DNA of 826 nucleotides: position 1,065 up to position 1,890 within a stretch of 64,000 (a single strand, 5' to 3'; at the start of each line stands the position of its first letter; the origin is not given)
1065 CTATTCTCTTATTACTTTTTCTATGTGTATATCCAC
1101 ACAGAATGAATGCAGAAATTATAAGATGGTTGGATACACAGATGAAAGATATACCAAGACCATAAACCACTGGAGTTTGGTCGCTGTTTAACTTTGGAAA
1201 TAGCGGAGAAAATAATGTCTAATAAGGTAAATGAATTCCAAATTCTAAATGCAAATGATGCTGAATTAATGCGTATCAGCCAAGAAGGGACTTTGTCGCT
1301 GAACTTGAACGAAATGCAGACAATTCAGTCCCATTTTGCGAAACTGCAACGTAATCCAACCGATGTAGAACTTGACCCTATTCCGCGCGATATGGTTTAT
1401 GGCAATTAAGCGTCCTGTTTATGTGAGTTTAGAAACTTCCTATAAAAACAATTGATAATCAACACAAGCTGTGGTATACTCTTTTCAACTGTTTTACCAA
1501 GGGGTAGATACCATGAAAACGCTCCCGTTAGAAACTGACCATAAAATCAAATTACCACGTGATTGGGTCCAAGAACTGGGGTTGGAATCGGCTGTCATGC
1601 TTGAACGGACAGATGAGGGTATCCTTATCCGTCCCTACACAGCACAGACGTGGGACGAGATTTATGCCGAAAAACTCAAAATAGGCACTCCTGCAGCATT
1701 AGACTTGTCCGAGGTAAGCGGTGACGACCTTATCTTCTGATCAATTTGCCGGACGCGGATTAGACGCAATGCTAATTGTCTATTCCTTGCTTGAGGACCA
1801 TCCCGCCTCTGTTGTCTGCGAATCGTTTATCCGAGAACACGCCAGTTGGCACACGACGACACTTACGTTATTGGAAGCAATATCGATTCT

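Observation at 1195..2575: About 190-bp duplication of the purL 5' end (RBS plus ~57 codons) bracketing an AbrB/PIN toxin-antitoxin cassette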

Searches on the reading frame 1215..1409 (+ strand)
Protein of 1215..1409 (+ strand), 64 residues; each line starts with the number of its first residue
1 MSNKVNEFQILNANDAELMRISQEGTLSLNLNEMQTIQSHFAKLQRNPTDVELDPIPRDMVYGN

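Call 7: search_protein_families(library=pfam, proteins=[window:1215-1409:+], max_evalue=0.01)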
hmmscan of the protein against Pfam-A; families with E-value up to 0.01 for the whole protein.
window:1215-1409:+ (64 aa): 1 family
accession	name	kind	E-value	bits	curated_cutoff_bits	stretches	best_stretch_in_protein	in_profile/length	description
PF18072.6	FGAR-AT_linker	-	6e-10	39.9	26.6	1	18-53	1-36/50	Formylglycinamide ribonucleotide amidotransferase linker domain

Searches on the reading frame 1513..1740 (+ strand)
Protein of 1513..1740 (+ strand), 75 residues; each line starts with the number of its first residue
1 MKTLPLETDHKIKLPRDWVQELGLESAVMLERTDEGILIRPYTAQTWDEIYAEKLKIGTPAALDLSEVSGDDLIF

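Call 7: search_protein_families(library=pfam, proteins=[window:1513-1740:+], max_evalue=0.01)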
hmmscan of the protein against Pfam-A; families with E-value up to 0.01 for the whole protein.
window:1513-1740:+ (75 aa): 1 family
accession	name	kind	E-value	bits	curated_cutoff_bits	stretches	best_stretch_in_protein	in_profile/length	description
PF04014.23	MazE_antitoxin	-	0.0036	17.7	24.7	1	14-43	12-44/48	Antidote-toxin recognition MazE, bacterial antitoxin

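Call 39: search_protein_families(library=ncbifam, proteins=[window:1513-1740:+], max_evalue=0.01)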
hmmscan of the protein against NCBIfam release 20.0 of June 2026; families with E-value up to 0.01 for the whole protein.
window:1513-1740:+ (75 aa): 1 family
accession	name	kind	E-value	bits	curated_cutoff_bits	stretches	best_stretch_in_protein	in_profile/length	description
TIGR01439.1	lp_hng_hel_AbrB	domain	0.0088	15.7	28.3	0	12-42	10-43/44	transcriptional regulator, AbrB family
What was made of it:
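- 1513..1740 (+): Antitoxin candidate, 75 aa, AbrB/MazE/SpoVT-like. Sub-threshold Pfam and NCBIfam hits (calls 7, 39).
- Checked: It has only sub-threshold AbrB/MazE hits (Pfam E 0.0036, NCBIfam E 0.0088; calls 7, 39).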

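Call 40: search_protein_families(library=padloc, proteins=[window:1513-1740:+], max_evalue=0.01)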
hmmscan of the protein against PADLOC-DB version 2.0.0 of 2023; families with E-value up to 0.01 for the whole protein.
window:1513-1740:+ (75 aa): 0 families
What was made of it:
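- Tried and rejected: NCBIfam and PADLOC gave nothing credible (calls 39, 40).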

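Call 58: search_solved_structures(query=window:1513-1740:+, max_evalue=10)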
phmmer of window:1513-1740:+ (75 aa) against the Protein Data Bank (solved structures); distinct sequences matched with E-value up to 10: 1.
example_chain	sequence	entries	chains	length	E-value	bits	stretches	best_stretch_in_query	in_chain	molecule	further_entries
9exk_A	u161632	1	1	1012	0.97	13.2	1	5-56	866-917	De novo designed protein K12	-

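Call 61: find_homologous_proteins(query=window:1513-1740:+, max_evalue=0.00001)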
Query window:1513-1740:+ (75 aa): 165 proteins with E <= 0.00001 among 165 candidates; the best 120 are listed.
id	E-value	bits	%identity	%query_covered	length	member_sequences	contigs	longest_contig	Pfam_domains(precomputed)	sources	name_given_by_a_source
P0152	3.9e-40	152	97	100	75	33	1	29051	-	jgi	-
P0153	3.2e-39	150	95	100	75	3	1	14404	-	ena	-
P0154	5.7e-38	146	92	100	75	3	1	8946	-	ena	-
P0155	8.5e-38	145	91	100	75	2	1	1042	-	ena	-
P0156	8.3e-37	142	91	99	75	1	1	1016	-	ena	-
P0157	1.5e-36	141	91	100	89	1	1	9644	-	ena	-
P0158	2.4e-36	140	87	100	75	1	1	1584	-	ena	-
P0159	3.4e-36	140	88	100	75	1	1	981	-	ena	-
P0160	5.1e-36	139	88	100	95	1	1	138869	-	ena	-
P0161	6.4e-36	139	88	100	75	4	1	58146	-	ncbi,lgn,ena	-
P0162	7.5e-36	139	88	100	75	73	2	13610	-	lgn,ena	-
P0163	1.2e-35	138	87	100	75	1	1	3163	-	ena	-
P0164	1.5e-35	138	88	100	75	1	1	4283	-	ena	-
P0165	2.4e-35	137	85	100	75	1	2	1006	-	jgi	jgi:bifunctional DNA-binding transcriptional regulator/antitoxin component of YhaV-PrlF toxin-antito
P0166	2.7e-35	137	88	100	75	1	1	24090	-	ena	-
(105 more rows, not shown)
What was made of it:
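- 1513..1740 (+): Homologues are named AbrB/MazE/SpoVT by NCBI (call 61).
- Checked: NCBI names its 80%-identical homologues AbrB/MazE/SpoVT (call 61).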
